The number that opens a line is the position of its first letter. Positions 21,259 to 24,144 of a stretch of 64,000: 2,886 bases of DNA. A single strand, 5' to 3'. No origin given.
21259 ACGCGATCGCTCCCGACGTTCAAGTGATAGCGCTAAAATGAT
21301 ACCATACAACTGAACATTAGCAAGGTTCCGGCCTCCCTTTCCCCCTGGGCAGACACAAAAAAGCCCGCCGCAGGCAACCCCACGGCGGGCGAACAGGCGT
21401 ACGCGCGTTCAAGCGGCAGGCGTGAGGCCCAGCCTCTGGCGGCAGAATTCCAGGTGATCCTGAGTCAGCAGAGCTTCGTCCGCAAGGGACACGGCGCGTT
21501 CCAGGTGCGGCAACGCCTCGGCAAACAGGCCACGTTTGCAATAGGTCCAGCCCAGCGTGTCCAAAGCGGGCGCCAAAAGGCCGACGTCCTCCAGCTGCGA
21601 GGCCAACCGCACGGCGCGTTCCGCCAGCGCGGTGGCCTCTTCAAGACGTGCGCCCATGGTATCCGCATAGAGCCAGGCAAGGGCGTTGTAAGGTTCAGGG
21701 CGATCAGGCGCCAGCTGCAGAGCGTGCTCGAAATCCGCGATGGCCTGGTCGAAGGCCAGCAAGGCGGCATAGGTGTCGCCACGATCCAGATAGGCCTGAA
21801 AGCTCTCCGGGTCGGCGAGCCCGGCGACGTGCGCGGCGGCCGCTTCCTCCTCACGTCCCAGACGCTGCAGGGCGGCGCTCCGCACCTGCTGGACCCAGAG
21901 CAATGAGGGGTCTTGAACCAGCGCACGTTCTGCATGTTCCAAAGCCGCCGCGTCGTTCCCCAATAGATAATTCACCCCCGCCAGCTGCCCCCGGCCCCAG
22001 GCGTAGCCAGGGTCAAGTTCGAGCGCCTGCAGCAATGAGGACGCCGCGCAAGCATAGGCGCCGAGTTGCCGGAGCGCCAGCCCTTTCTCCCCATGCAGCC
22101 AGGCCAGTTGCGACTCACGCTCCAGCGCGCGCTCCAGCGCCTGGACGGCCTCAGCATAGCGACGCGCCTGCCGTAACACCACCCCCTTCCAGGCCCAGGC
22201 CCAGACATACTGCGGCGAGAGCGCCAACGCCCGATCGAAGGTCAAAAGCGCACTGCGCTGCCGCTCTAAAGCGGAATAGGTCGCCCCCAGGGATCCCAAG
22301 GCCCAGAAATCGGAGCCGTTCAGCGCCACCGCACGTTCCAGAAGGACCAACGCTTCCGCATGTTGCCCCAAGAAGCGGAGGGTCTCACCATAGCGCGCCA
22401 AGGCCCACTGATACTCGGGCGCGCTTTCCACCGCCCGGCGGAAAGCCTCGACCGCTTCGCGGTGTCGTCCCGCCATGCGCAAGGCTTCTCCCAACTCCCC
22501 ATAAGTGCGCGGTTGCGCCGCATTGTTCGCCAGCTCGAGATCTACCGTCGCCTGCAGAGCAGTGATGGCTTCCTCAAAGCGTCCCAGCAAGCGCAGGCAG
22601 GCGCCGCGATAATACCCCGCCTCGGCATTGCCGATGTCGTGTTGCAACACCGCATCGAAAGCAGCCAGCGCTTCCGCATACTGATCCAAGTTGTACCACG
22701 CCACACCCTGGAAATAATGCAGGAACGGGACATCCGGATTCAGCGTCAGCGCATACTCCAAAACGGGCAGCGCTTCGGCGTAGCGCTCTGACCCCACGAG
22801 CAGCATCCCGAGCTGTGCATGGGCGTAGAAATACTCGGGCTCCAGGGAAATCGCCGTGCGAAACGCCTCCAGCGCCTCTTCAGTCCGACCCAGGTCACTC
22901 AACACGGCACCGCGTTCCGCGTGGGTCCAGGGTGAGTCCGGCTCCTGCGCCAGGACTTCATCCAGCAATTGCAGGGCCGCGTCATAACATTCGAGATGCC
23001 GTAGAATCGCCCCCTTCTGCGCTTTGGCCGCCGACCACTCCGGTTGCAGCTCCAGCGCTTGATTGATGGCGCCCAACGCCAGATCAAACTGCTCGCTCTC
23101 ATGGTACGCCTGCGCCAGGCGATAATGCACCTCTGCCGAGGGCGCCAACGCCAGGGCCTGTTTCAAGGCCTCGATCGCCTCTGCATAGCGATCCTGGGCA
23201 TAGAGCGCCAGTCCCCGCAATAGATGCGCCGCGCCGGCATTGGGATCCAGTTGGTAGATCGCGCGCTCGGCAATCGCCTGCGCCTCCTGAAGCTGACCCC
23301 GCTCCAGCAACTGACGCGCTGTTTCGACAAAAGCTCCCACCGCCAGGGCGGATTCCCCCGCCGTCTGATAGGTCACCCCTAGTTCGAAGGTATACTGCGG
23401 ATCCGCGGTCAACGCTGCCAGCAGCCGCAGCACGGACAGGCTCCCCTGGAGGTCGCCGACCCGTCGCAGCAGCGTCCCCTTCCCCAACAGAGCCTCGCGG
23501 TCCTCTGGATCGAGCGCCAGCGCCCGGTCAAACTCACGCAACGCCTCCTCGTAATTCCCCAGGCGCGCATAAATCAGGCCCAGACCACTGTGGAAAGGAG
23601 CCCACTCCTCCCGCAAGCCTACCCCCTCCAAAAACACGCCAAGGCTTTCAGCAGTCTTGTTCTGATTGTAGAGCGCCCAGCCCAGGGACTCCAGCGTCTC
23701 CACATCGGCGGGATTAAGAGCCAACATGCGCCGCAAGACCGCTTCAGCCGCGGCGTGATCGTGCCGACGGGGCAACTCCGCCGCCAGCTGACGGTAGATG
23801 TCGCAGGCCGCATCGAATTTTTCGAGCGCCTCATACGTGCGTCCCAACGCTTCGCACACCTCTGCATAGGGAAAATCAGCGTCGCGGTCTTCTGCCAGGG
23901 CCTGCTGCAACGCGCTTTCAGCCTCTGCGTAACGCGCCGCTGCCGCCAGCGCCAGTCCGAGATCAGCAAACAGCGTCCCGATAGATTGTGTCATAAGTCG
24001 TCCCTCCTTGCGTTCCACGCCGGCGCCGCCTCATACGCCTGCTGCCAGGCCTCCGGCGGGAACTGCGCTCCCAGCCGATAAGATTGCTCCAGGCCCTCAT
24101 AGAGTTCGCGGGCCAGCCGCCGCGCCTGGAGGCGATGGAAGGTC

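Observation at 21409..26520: Tightly coupled four-gene operon of unknown function: helical protein, small helical protein, pseudo-duplicated metallopeptidase, giant TPR protein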

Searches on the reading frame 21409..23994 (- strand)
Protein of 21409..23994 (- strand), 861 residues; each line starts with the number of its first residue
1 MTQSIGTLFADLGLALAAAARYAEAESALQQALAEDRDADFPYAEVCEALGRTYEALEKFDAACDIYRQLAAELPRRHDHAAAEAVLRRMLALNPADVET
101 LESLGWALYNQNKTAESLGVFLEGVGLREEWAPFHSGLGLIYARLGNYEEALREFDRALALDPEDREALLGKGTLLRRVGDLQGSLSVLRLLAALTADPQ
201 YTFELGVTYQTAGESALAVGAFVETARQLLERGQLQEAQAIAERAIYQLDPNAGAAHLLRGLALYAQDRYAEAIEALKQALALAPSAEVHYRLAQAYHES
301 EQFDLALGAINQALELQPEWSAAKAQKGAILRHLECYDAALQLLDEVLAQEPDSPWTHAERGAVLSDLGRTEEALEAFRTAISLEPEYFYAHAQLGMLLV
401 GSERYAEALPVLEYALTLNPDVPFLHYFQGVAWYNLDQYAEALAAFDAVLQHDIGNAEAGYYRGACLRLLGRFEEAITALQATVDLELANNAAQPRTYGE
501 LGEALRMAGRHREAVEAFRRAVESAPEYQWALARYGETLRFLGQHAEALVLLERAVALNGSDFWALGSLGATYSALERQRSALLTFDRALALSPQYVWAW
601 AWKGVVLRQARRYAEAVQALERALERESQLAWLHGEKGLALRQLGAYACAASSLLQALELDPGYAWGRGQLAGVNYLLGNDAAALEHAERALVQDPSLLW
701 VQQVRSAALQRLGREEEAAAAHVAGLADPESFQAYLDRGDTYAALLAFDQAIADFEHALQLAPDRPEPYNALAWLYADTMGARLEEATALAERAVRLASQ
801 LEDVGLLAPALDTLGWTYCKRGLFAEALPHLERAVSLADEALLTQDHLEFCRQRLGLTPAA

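Call 4: search_protein_families(library=pfam, proteins=[window:21409-23994:-], max_evalue=1)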
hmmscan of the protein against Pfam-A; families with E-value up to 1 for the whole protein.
window:21409-23994:- (861 aa): 35 families (the best 25 are shown)
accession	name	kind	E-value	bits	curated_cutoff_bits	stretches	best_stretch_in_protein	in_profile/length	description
PF07719.23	TPR_2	-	1.6e-78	252.9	27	16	134-165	3-34/34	Tetratricopeptide repeat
PF00515.34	TPR_1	-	9.3e-78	253.6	27.8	14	134-165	3-34/34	Tetratricopeptide repeat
PF14559.12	TPR_19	-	1.5e-50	169.8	25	12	264-325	1-66/68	Tetratricopeptide repeat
PF13181.12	TPR_8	-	3.1e-49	161.4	25.7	8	138-165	7-34/34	Tetratricopeptide repeat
PF13432.12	TPR_16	-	4.5e-48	161.7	32.7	11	138-200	3-63/65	Tetratricopeptide repeat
PF13424.12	TPR_12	-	2.8e-47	159.2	30.1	9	462-525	8-75/77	Tetratricopeptide repeat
PF13414.12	TPR_11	-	6.1e-45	151.1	26.8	9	261-299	1-40/42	TPR repeat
PF13428.12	TPR_14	-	7.1e-44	144.1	23.5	12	138-174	7-43/44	Tetratricopeptide repeat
PF13431.12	TPR_17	-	1.2e-42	141.1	24.4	7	586-618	2-34/34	Tetratricopeptide repeat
PF13371.12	TPR_9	-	3.2e-30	104.4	35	8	399-453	5-59/73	Tetratricopeptide repeat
PF13176.12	TPR_7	-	2.5e-23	80.5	27.9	3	136-167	3-36/36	Tetratricopeptide repeat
PF12895.13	ANAPC3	-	5.3e-18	65.5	27.2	4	232-311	2-80/82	Anaphase-promoting complex, cyclosome, subunit 3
PF13174.12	TPR_6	-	2.5e-17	62.7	26.3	3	256-285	2-31/33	Tetratricopeptide repeat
PF23914.1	TPR_CcmH_CycH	-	7.4e-17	62.1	42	4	486-594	41-152/158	Cytochrome c-type biogenesis protein H TPR domain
PF13374.12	TPR_10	-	2.2e-15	56.5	27.5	5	810-841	4-35/42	Tetratricopeptide repeat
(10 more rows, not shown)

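Call 5: search_protein_families(library=ncbifam, proteins=[window:21409-23994:-], max_evalue=1)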
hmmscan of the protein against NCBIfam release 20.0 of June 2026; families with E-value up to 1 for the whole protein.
window:21409-23994:- (861 aa): 35 families (the best 25 are shown)
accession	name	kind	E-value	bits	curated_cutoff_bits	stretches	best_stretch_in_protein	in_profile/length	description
NF040959.1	MamA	equivalog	2.4e-74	249.2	200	7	287-411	71-195/204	magnetosome protein MamA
TIGR02917.1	PEP_TPR_lipo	equivalog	5.8e-60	203.1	312.2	4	507-848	545-877/899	XrtA/PEP-CTERM system TPR-repeat protein PrsT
TIGR02521.1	type_IV_pilW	equivalog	3.3e-36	125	154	8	543-685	45-189/234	type IV pilus biogenesis/stability protein PilW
TIGR02552.1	LcrH_SycD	equivalog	1.9e-32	111.9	104.8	8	84-199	4-119/136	SycD/LcrH family type III secretion system chaperone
NF008391.2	PRK11189.1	equivalog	1.9e-30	106.4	250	8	571-660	73-162/297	lipoprotein NlpI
NF033762.1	social_mot_Tgl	equivalog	3.2e-30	105.3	225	6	363-548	39-223/252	social motility TPR repeat lipoprotein Tgl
NF047558.1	TPR_END_plus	domain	1.4e-18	66.5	32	3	138-168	5-35/56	TPR end-of-group domain-containing protein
NF033758.1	gliding_GltE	equivalog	2.5e-18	66.3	225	4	500-664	159-323/411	adventurous gliding motility TPR repeat lipoprotein GltE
NF033920.0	C39_PA2778_fam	equivalog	1.2e-16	60.9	150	6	221-318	158-255/255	PA2778 family cysteine peptidase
NF047507.1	TPR_BatC_Lepto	exception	6.3e-16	58.5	175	3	429-531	30-132/214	TPR repeat-containing protein BatC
TIGR00990.1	3a0801s09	subfamily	1.7e-15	56.7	757.25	2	232-387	344-499/615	mitochondrial import receptor subunit TOM70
NF011886.0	PRK15359.1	equivalog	2.7e-14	53.2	146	2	425-490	60-125/144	type III secretion system chaperone protein SscB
NF047371.1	FlcA_CTERM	equivalog_domain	4.3e-14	51.9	300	3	260-351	128-220/646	periplasmic flagellar collar protein FlcA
NF052415.1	T3SS_chap_SctY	equivalog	5.7e-14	52.5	70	8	651-724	25-102/106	type III secretion apparatus assembly chaperone SctY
NF008757.0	PRK11788.1-5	equivalog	1.1e-12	47.9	363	2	223-354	184-315/388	lipopolysaccharide assembly protein LapB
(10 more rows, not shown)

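Call 6: search_protein_families(library=padloc, proteins=[window:21409-23994:-], max_evalue=1)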
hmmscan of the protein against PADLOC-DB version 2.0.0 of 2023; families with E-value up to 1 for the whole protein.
window:21409-23994:- (861 aa): 5 families
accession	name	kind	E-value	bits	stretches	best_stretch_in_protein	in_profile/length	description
PDLC04488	PDC-M16B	-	2.4e-09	34.4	2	518-580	251-313/634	-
PDLC01092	C3a198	-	9.7e-05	19.5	3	489-573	229-316/523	TPR protein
PDLC01171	TPR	-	0.00053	17.1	2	470-592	191-316/504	TPR repeats containing protein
PDLC04781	PDC-M71B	-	0.00094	16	0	264-364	126-226/515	-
PDLC01172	TPR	-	0.0097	12.7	0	12-75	264-325/448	TPR repeats containing protein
